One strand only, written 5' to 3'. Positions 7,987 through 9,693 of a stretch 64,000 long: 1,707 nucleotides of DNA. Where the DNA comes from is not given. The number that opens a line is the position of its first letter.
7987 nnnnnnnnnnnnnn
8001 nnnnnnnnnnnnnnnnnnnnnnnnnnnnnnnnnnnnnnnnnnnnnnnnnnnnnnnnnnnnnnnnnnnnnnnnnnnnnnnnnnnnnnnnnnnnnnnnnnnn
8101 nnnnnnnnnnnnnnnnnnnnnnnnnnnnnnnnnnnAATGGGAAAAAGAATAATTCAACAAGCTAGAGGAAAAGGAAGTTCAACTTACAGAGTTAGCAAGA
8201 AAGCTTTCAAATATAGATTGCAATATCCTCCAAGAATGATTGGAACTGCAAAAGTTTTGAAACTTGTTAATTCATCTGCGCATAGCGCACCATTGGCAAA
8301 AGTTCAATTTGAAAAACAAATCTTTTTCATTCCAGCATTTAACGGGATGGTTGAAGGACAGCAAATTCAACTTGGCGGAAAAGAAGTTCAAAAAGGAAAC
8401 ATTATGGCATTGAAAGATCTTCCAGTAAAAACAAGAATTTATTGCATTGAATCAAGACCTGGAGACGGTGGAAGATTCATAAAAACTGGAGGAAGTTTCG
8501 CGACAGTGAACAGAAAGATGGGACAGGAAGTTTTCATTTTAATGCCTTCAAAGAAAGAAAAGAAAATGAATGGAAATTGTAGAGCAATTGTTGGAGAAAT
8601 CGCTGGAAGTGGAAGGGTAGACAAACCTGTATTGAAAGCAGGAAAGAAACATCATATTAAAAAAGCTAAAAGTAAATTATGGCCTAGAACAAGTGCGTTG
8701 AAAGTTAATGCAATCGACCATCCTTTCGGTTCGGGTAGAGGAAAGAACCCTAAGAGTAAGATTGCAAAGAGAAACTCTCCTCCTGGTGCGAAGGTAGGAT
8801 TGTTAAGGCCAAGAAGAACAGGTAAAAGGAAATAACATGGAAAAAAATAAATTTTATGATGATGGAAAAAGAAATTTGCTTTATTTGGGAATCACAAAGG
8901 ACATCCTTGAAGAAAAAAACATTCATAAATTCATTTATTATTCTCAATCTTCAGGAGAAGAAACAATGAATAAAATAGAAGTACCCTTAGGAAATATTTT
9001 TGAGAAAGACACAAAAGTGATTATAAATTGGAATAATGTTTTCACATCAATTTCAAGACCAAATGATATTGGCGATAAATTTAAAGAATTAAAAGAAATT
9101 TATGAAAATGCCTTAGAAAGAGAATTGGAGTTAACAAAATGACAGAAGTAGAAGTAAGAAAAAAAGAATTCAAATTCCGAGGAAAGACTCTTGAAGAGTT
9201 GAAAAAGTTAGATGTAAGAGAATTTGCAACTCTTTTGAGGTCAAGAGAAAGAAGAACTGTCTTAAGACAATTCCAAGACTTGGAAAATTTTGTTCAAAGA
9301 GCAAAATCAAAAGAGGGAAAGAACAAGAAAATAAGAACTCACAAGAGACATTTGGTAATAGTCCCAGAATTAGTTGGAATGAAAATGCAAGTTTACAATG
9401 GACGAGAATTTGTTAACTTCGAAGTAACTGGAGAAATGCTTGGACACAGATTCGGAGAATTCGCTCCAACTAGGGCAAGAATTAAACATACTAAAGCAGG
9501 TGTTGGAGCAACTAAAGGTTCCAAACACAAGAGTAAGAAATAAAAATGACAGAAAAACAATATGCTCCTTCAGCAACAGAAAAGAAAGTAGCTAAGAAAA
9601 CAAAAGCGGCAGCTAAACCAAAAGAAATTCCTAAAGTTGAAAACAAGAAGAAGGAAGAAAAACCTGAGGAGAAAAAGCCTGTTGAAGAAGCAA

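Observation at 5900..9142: Five orphan small ORFs inserted at every junction of the normally contiguous L3-L4-L23-L2-S19 block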

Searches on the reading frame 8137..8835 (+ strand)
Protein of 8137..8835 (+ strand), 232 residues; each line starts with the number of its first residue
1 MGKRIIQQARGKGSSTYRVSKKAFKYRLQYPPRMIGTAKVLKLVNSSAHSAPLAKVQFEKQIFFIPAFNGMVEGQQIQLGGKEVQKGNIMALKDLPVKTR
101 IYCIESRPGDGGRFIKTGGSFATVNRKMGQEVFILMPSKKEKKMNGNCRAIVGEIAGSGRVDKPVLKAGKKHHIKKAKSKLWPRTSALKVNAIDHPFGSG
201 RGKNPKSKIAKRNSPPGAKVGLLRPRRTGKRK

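Call 3: search_protein_families(library=pfam, proteins=[window:8137-8835:+], max_evalue=1)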
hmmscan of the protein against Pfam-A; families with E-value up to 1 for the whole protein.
window:8137-8835:+ (232 aa): 1 family
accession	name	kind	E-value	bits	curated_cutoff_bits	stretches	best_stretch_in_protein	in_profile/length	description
PF03947.24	Ribosomal_L2_C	-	2e-32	112.3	33.7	1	86-207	2-118/126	Ribosomal Proteins L2, C-terminal domain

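Call 8: find_related_loci(query=window:8137-8835:+, collection=genome_contigs, flank=6000)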
Query window:8137-8835:+ (232 aa) in genome_contigs; peptide patterns used: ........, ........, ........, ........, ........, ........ (x = any residue, [..] = any of these).
600 stretches matched a pattern (row limit reached: there are more); 506 encode a relative of the query (tblastn E <= 1e-3); the best 80 are kept; 80 distinct loci.
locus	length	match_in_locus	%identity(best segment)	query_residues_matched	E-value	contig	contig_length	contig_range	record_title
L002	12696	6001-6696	72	1-232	1e-116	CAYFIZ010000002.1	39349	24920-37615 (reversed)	MAG TPA_asm: Candidatus Woesearchaeota archaeon isolate ERP003628_co1_58 genome assembly, contig: NODE_268_length_39349_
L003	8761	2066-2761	73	1-232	5e-115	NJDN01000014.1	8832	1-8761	MAG: Candidatus Pacearchaeota archaeon ex4484_71 ex4484_71_scaffold_6234_length_8832__count_1042, whole genome shotgun s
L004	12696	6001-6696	72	1-232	2e-114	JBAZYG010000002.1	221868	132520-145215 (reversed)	MAG: Candidatus Pacearchaeota archaeon isolate SO_2017_GW1_75 NODE_446_length_221868_cov_2.324757_OW334_2017, whole geno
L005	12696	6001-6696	72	1-232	4e-114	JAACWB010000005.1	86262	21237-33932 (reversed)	MAG: archaeon isolate CG_2015-01t_29_47 CG_2015-01t_curated_scaffold_70, whole genome shotgun sequence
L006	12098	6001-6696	73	1-232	7e-114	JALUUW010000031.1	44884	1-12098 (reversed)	MAG: Candidatus Pacearchaeota archaeon isolate 128-326_metabat1_scaf2bin.051 128-326_scaffold_283_c1, whole genome shotg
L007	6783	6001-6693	72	1-232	4e-113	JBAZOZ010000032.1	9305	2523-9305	MAG: Candidatus Pacearchaeota archaeon isolate SO_2017_SWC_18 scaffold_6380_c1_LP-4_2017, whole genome shotgun sequence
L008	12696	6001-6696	72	1-232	2e-112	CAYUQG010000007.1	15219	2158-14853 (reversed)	MAG TPA_asm: Candidatus Woesearchaeota archaeon isolate SRP178699_co1_166 genome assembly, contig: NODE_5018_length_1521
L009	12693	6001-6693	73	1-232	2e-112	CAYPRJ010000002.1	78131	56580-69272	MAG TPA_asm: Candidatus Woesearchaeota archaeon isolate SRP141376_co1_231 genome assembly, contig: NODE_822_length_78131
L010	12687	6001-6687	73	1-229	2e-112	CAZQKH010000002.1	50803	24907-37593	MAG TPA_asm: Candidatus Woesearchaeota archaeon isolate SRP191223_co2_5 genome assembly, contig: NODE_120_length_50803_c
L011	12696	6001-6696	71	1-232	5e-112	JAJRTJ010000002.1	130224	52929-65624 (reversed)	MAG: archaeon isolate Dive96_bin1.432 k141_2153632, whole genome shotgun sequence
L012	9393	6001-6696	70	1-232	1e-111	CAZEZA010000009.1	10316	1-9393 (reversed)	MAG TPA_asm: Candidatus Woesearchaeota archaeon isolate binchicken_co116_288 genome assembly, contig: NODE_7330_length_1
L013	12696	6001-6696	72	1-232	1e-111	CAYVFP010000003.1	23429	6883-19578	MAG TPA_asm: Candidatus Woesearchaeota archaeon isolate SRP252850_co1_307 genome assembly, contig: NODE_3863_length_2342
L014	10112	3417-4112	71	1-232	3e-111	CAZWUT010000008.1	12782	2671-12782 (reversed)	MAG TPA_asm: Candidatus Woesearchaeota archaeon isolate binchicken_co100_462 genome assembly, contig: NODE_7847_length_1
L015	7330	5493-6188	70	1-232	7e-111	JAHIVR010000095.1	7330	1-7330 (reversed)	MAG: Nanoarchaeota archaeon isolate MM_PC_MetaG.mb.88 MM_PC_MetaG.mb.88_k141_977973, whole genome shotgun sequence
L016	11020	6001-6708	71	1-232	5e-111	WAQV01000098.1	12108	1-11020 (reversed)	MAG: Candidatus Pacearchaeota archaeon isolate S146_159_esom k151_826048, whole genome shotgun sequence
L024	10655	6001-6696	70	1-232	3e-109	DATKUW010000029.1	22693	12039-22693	MAG TPA_asm: Bacillota bacterium isolate SMAG_U14117 k141_547335, whole genome shotgun sequence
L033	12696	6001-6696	72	1-232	5e-108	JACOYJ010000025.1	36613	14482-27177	MAG: Candidatus Pacearchaeota archaeon isolate NC_groundwater_176_Ag_S-0.1um_34_9 S4_GD2017_2_S1_scaffold_661, whole gen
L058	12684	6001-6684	68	1-228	2e-105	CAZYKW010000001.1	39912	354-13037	MAG TPA_asm: Candidatus Woesearchaeota archaeon isolate binchicken_co334_135 genome assembly, contig: NODE_1562_length_3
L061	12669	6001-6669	70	1-223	5e-105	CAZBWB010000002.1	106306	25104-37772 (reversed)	MAG TPA_asm: Candidatus Woesearchaeota archaeon isolate binchicken_co178_247 genome assembly, contig: NODE_369_length_10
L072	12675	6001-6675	67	1-225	8e-104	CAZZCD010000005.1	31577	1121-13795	MAG TPA_asm: Candidatus Woesearchaeota archaeon isolate SRP068000_co1_158 genome assembly, contig: NODE_1567_length_3157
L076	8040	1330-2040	66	1-232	2e-103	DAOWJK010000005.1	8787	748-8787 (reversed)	MAG TPA_asm: Nanoarchaeota archaeon isolate CSMAG_2067 CSMAG_2067_k141_1153979_length_8787_cov_27.0000, whole genome sho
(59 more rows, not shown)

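Call 77: search_protein_families(library=pfam, proteins=[L012:4965-5585:+, L033:5552-5998:+, L009:4558-4983:+, L024:10064-10483:+, L008:4474-4857:+, L076:3802-4194:+, L058:4436-4921:+, L072:7719-8198:+, L061:10272-10760:+], max_evalue=0.01)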
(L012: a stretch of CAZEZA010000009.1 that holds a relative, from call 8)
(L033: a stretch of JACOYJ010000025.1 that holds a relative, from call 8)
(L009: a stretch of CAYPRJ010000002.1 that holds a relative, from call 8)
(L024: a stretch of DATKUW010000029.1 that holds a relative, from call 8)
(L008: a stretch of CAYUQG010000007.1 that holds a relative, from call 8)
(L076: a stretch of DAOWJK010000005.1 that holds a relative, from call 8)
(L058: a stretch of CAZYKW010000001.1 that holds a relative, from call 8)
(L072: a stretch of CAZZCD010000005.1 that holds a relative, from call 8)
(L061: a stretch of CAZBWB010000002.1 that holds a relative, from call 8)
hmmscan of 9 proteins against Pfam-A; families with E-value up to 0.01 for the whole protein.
L012:4965-5585:+ (206 aa): 4 families
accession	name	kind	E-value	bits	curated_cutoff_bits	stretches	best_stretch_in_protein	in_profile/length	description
PF00929.31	RNase_T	-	1.2e-10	42.7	24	1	7-180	1-162/164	Exonuclease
PF16473.11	Rv2179c-like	-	6.3e-09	36.2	27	1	7-140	3-143/177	3'-5' exoribonuclease Rv2179c-like domain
PF13482.12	RNase_H_2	-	4.6e-06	27.1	22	0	67-163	35-116/165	RNase_H superfamily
PF10108.15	DNA_pol_B_exo2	-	0.0065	16.6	24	1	70-126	31-87/213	Predicted 3'-5' exonuclease related to the exonuclease domain of PolB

L033:5552-5998:+ (148 aa): 5 families
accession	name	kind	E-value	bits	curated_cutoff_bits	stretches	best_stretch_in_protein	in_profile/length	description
PF13419.12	HAD_2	-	5.1e-13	50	23.8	1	21-117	80-178/178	Haloacid dehalogenase-like hydrolase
PF00702.32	Hydrolase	-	1e-08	36.2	26.4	1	11-110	89-190/191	haloacid dehalogenase-like hydrolase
PF13242.12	Hydrolase_like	-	4e-06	27.1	22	1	79-143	10-74/75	HAD-hyrolase-like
PF12689.13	Acid_PPase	-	0.00025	21.4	27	1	17-117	42-150/169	Acid Phosphatase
PF13344.12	Hydrolase_6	-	0.0046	17.4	27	0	5-59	1-54/101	Haloacid dehalogenase-like hydrolase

L009:4558-4983:+ (141 aa): 0 families

L024:10064-10483:+ (139 aa): 0 families

L008:4474-4857:+ (127 aa): 0 families

L076:3802-4194:+ (130 aa): 0 families

L058:4436-4921:+ (161 aa): 0 families

L072:7719-8198:+ (159 aa): 0 families

L061:10272-10760:+ (162 aa): 0 families

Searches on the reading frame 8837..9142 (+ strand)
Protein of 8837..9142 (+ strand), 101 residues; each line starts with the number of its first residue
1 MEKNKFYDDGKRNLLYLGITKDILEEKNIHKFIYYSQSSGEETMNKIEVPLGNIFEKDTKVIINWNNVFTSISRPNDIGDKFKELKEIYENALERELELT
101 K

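Call 3: search_protein_families(library=pfam, proteins=[window:8837-9142:+], max_evalue=1)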
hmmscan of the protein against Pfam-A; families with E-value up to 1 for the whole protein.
window:8837-9142:+ (101 aa): 2 families
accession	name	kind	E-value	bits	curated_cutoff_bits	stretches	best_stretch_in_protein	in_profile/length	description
PF20016.6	ThsA_Macro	-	0.0089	16.2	25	1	47-78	1-32/183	Thoeris protein ThsA, Macro domain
PF20893.2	DUF6845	-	0.027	15.1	27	1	17-75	18-75/149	Domain of unknown function (DUF6845)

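Call 4: search_protein_families(library=ncbifam, proteins=[window:8837-9142:+], max_evalue=1)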
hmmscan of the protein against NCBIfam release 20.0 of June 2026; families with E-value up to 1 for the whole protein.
window:8837-9142:+ (101 aa): 1 family
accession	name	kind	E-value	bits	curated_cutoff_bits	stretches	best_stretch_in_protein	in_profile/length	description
TIGR00587.1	nfo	subfamily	0.056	12.7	129.65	1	38-91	116-166/279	deoxyribonuclease IV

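Call 5: search_protein_families(library=phrogs, proteins=[window:8837-9142:+], max_evalue=1)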
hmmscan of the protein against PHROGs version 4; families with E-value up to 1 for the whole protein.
window:8837-9142:+ (101 aa): 2 families
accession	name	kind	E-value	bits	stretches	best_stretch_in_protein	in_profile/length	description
phrog_20804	-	DNA, RNA and nucleotide metabolism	0.063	14.5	1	28-46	19-37/43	thioredoxin domain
phrog_34732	-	unknown function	0.092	13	1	17-63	91-134/389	-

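Call 81: search_protein_families(library=padloc, proteins=[window:8837-9142:+], max_evalue=1)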
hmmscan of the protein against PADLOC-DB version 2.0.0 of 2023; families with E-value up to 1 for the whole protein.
window:8837-9142:+ (101 aa): 0 families

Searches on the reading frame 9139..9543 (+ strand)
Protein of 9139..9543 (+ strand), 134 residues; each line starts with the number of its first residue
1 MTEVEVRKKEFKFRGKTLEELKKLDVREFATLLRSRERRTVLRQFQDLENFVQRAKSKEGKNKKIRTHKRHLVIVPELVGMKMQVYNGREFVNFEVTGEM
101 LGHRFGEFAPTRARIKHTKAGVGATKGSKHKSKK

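Call 3: search_protein_families(library=pfam, proteins=[window:9139-9543:+], max_evalue=1)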
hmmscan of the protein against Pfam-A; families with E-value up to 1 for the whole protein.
window:9139-9543:+ (134 aa): 3 families
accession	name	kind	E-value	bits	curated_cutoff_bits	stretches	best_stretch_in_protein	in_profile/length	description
PF00203.26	Ribosomal_S19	-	3.2e-24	85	27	1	49-117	14-81/81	Ribosomal protein S19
PF01367.25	5_3_exonuc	-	0.023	15.6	40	1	41-87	34-82/97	5'-3' exonuclease, C-terminal SAM fold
PF14738.11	CFAP91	-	0.78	10.2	27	1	6-67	83-145/153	Cilia- and flagella-associated protein 91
